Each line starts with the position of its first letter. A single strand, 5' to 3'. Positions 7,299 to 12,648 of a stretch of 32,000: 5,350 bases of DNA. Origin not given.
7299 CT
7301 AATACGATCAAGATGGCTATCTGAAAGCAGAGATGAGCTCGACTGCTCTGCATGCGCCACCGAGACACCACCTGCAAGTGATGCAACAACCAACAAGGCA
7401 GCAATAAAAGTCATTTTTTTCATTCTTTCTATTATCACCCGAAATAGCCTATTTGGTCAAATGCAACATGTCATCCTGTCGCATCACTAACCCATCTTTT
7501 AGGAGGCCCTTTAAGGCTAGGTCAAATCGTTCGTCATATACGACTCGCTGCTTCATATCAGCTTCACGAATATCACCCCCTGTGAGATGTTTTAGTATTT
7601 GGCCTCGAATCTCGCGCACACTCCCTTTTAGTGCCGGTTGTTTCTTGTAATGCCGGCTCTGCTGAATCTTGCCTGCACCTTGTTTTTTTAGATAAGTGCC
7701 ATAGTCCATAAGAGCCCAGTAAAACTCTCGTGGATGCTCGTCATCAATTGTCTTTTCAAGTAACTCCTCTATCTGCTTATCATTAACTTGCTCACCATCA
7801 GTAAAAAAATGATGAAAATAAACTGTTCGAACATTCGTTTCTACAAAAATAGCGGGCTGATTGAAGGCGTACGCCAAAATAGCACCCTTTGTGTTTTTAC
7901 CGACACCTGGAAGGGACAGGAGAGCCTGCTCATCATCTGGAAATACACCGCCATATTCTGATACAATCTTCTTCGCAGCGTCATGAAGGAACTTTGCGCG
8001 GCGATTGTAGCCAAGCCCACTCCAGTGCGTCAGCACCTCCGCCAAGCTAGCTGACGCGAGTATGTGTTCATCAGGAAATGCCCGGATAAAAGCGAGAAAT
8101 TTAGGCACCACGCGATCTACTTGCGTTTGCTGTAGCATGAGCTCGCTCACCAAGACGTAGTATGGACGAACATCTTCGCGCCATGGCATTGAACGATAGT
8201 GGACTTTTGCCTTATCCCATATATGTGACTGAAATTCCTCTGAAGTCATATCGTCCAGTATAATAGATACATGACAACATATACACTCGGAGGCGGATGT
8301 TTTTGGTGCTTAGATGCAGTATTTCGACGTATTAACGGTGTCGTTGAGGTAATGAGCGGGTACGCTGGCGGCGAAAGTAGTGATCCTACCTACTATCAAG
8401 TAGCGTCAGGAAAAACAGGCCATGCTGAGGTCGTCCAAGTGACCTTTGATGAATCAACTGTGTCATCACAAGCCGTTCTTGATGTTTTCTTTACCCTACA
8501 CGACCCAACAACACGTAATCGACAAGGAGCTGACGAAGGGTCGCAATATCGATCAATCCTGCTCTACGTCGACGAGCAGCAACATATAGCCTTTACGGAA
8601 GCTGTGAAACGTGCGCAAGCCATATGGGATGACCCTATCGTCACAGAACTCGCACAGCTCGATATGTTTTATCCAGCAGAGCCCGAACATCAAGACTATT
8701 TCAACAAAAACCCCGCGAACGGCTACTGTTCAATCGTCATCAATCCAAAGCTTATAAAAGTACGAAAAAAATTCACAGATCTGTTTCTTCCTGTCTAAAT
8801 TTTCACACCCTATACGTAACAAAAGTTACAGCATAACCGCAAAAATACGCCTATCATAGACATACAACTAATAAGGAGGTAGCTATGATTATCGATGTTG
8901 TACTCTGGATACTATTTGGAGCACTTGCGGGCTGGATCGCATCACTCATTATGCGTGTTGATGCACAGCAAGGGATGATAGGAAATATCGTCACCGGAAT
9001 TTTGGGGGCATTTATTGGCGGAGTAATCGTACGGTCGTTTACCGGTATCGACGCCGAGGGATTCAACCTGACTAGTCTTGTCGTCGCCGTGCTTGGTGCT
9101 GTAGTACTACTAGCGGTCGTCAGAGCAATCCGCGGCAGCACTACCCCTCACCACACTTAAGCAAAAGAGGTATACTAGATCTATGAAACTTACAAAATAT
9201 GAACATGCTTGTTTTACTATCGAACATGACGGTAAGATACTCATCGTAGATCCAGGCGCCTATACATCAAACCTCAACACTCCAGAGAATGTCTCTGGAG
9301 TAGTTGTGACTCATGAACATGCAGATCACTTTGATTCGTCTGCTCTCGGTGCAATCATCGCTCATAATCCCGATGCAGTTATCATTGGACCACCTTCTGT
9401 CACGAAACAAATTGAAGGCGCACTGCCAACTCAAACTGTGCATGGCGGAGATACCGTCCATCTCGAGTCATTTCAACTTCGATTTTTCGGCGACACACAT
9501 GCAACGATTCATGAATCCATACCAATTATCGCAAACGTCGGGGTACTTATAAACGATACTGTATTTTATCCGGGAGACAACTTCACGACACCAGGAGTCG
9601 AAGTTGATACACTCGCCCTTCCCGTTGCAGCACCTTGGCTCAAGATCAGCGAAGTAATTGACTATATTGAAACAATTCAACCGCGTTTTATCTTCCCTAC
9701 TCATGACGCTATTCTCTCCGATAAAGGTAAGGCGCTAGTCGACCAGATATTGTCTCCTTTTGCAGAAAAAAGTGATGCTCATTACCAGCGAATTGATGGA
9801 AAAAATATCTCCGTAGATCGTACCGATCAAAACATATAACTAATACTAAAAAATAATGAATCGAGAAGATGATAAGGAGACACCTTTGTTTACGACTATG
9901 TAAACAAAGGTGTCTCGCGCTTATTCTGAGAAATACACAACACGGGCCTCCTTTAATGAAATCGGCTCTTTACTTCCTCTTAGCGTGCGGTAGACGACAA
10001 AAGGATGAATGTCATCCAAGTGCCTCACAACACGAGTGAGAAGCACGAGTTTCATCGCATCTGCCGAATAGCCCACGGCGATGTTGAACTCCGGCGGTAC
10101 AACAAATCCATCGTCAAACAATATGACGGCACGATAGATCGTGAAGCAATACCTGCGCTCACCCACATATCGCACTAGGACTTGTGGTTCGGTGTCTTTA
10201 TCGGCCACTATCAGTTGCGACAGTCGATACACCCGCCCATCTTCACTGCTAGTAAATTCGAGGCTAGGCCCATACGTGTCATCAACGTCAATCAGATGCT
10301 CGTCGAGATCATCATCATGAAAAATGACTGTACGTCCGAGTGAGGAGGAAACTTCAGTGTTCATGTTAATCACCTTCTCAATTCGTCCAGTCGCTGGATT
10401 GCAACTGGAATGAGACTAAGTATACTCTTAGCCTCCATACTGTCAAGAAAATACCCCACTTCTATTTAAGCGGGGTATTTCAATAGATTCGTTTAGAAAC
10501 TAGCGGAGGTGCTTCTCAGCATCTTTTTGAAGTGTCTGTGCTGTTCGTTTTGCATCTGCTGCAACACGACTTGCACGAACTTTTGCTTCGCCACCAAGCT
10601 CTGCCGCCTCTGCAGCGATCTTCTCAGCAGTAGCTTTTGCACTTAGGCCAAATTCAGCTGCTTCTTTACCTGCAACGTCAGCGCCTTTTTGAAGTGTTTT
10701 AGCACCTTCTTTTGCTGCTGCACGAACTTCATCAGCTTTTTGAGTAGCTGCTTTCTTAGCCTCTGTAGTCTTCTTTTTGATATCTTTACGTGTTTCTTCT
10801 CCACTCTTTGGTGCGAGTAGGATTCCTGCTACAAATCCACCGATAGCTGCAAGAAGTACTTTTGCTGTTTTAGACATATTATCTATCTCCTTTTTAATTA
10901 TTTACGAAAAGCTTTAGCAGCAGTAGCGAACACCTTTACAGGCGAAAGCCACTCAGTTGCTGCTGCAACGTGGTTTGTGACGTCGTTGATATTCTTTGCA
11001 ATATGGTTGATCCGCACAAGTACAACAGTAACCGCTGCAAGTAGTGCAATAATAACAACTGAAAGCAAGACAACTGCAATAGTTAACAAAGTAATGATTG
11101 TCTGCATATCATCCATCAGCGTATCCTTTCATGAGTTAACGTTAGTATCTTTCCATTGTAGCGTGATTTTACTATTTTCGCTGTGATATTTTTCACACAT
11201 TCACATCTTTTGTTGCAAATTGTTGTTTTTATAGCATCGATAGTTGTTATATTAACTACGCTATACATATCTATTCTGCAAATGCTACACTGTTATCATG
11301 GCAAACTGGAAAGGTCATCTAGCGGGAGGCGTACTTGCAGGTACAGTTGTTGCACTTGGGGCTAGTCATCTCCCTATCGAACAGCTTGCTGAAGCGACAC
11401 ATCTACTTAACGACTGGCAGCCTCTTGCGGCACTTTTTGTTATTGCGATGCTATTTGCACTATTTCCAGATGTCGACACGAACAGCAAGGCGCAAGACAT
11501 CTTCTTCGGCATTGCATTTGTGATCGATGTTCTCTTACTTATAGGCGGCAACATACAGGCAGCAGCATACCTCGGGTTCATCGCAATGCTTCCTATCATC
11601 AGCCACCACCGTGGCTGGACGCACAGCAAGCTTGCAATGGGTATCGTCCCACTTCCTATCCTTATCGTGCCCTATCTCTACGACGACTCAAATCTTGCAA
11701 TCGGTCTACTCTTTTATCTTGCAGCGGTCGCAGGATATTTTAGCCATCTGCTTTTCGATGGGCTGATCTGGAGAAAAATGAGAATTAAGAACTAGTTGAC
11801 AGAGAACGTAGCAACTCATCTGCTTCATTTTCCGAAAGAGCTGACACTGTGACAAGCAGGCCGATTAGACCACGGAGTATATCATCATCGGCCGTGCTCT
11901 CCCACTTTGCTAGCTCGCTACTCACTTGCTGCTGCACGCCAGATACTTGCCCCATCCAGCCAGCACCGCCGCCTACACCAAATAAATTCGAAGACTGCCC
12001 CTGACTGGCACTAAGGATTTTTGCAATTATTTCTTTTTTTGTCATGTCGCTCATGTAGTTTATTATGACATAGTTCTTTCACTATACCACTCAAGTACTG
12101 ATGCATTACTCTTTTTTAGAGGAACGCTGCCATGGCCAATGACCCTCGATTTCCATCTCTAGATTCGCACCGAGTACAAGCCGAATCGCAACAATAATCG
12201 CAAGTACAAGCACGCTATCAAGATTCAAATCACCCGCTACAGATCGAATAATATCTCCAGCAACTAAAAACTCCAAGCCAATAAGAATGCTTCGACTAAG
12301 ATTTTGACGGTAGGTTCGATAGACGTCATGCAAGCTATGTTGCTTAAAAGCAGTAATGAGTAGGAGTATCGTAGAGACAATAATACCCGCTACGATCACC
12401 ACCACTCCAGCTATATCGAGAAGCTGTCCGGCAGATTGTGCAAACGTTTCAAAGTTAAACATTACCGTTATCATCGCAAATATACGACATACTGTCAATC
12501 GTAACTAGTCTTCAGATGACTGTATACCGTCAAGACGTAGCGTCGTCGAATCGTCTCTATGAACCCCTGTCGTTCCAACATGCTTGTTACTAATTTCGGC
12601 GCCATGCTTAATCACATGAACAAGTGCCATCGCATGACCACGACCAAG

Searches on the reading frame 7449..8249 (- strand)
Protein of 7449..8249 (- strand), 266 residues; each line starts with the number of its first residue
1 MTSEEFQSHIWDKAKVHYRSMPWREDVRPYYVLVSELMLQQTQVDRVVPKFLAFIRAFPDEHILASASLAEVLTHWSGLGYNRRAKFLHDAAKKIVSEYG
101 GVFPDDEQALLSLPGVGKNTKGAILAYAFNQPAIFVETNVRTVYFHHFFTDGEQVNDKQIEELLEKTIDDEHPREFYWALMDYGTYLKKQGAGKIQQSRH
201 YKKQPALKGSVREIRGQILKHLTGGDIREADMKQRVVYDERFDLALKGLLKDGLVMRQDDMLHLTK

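Call 8: search_protein_families(library=pfam, proteins=[window:7449-8249:-])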
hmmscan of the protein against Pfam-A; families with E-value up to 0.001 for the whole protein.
window:7449-8249:- (266 aa): 2 families
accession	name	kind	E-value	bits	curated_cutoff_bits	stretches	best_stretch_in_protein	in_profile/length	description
PF00730.31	HhH-GPD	-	4.5e-18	66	26.2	1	34-167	1-105/108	HhH-GPD superfamily base excision DNA repair protein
PF00633.29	HHH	-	2e-05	24.7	24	1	98-127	1-30/30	Helix-hairpin-helix motif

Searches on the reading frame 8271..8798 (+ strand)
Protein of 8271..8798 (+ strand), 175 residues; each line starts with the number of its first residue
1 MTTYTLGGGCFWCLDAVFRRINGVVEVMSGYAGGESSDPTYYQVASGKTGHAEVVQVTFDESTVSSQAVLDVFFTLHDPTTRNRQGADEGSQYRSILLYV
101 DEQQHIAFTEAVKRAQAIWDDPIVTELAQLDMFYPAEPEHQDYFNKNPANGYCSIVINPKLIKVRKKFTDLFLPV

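Call 45: search_protein_families(library=pfam, proteins=[window:8271-8798:+], max_evalue=0.01)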
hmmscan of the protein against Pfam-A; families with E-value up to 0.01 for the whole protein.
window:8271-8798:+ (175 aa): 1 family
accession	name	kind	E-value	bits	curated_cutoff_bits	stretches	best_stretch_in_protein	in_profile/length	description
PF01625.27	PMSR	-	8.4e-58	195.4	23.7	1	4-153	2-152/153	Peptide methionine sulfoxide reductase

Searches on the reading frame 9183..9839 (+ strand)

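Call 9: search_protein_families(library=pfam, proteins=[window:9183-9839:+])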
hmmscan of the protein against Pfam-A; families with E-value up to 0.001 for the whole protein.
window:9183-9839:+ (218 aa): 3 families
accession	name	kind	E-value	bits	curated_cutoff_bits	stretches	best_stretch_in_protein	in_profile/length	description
PF13483.12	Lactamase_B_3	-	1.2e-18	68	24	1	2-174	1-160/160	Beta-lactamase superfamily domain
PF12706.13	Lactamase_B_2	-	1.3e-05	25.4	27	1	31-96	25-100/200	Beta-lactamase superfamily domain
PF00753.33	Lactamase_B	-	0.00023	21.6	22.7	1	8-174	6-196/196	Metallo-beta-lactamase superfamily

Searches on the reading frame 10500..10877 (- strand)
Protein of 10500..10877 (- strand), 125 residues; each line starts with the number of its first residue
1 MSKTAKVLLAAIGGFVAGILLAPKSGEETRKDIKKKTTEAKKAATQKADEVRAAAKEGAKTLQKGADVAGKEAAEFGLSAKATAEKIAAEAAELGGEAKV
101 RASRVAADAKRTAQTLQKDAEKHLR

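Call 45: search_protein_families(library=pfam, proteins=[window:10500-10877:-], max_evalue=0.01)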
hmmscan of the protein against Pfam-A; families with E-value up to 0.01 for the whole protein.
window:10500-10877:- (125 aa): 3 families
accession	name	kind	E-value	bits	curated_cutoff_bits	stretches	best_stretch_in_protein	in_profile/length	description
PF12732.12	YtxH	-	1e-12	48.7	37.5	1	7-66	4-63/71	YtxH-like protein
PF01442.23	Apolipoprotein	-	0.0024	18.1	90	1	25-123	67-166/190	Apolipoprotein A1/A4/E domain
PF19382.4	DUF5957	-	0.003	18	23.8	1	5-22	3-20/59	Family of unknown function (DUF5957)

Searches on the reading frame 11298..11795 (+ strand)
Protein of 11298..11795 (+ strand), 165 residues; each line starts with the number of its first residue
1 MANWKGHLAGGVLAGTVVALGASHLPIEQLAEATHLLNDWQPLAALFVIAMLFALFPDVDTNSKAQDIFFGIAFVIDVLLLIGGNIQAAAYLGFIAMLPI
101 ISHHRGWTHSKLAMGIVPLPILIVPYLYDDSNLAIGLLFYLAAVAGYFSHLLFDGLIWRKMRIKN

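Call 9: search_protein_families(library=pfam, proteins=[window:11298-11795:+])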
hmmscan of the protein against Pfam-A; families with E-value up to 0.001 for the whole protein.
window:11298-11795:+ (165 aa): 1 family
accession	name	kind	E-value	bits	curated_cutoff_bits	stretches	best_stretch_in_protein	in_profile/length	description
PF04307.19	YdjM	-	9.4e-12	45.2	29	1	5-156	4-108/176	YdjM inner membrane protein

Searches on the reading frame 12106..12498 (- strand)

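Call 45: search_protein_families(library=pfam, proteins=[window:12106-12498:-], max_evalue=0.01)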
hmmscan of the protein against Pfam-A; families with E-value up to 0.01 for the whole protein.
window:12106-12498:- (130 aa): 1 family
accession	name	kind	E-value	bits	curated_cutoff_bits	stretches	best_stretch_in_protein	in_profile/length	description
PF07784.16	DUF1622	-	5.9e-19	68.3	24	1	38-117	1-78/78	Protein of unknown function (DUF1622)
